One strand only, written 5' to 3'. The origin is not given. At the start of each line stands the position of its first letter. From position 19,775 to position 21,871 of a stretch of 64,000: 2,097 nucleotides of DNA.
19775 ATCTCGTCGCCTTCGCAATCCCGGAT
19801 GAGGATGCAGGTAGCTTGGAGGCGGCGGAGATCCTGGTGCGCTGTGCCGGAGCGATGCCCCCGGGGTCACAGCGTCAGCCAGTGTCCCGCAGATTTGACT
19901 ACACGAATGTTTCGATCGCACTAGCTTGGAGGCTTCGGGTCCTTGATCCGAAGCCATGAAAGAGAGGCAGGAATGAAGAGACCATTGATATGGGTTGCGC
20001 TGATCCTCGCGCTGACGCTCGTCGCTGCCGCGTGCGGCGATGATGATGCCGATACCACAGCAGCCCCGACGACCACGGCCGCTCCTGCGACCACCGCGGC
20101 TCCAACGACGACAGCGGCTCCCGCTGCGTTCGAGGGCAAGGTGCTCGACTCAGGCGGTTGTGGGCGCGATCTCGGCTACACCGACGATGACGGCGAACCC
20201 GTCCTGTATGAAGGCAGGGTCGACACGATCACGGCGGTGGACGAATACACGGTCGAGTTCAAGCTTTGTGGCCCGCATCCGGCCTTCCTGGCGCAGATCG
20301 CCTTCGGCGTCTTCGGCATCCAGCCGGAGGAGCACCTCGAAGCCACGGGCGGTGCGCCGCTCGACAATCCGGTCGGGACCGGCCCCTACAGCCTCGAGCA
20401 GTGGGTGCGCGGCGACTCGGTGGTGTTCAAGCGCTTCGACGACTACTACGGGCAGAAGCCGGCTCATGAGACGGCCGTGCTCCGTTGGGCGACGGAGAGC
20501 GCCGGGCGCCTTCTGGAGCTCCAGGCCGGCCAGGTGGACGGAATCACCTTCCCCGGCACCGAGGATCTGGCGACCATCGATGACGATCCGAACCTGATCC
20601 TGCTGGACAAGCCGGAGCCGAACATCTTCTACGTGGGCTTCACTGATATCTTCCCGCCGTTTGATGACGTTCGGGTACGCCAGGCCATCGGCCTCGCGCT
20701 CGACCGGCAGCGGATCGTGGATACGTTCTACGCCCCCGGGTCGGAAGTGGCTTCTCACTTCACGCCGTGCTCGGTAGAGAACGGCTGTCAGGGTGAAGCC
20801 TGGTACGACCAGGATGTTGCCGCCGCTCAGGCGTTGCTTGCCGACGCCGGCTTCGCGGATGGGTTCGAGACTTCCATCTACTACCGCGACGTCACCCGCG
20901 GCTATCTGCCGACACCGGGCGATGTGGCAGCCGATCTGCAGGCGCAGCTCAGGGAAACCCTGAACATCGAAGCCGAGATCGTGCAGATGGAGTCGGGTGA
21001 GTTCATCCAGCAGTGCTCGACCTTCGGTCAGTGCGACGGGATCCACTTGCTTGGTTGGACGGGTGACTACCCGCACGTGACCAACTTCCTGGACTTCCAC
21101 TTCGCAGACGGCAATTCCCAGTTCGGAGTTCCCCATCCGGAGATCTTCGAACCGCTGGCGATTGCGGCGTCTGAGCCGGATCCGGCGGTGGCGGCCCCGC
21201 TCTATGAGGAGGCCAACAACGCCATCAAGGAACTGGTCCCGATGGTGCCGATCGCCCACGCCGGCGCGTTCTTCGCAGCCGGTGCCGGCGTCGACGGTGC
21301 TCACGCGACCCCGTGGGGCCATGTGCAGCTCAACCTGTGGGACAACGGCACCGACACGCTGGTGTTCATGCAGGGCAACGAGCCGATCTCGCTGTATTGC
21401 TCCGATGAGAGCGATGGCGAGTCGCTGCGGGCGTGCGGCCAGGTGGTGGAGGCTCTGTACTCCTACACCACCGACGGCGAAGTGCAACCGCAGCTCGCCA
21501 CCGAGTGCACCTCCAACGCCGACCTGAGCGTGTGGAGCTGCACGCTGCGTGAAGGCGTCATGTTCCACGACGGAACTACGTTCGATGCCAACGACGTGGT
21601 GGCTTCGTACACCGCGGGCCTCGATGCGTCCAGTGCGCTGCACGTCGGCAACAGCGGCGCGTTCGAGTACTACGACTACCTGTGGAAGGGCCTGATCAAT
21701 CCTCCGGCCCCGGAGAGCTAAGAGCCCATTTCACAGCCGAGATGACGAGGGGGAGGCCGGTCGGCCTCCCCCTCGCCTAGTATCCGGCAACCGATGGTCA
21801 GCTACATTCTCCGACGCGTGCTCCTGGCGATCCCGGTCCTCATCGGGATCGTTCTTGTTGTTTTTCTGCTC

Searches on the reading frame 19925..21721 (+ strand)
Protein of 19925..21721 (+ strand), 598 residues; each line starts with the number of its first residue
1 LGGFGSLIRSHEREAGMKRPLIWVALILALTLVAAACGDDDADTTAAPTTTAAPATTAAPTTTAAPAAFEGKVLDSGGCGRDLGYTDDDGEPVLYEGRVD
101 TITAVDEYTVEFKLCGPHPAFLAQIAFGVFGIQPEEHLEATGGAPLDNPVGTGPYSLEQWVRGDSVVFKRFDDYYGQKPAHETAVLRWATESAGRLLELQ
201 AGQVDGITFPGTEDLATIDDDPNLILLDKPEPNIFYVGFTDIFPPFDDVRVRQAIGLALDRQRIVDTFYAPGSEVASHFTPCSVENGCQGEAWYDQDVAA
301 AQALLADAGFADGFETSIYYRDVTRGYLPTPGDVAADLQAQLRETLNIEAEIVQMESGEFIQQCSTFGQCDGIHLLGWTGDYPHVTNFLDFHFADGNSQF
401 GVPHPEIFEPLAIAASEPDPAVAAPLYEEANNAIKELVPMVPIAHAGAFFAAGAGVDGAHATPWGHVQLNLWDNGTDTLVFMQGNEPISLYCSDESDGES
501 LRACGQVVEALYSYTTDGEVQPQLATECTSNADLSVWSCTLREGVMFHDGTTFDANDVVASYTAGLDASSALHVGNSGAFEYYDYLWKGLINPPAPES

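Call 26: search_protein_families(library=pfam, proteins=[window:19925-21721:+], max_evalue=0.0001)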
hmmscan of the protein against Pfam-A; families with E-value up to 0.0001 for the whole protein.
window:19925-21721:+ (598 aa): 1 family
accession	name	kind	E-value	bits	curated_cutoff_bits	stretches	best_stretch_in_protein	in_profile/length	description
PF00496.27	SBP_bac_5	-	8.7e-69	232.8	32.4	2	96-398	62-366/368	Bacterial extracellular solute-binding proteins, family 5 Middle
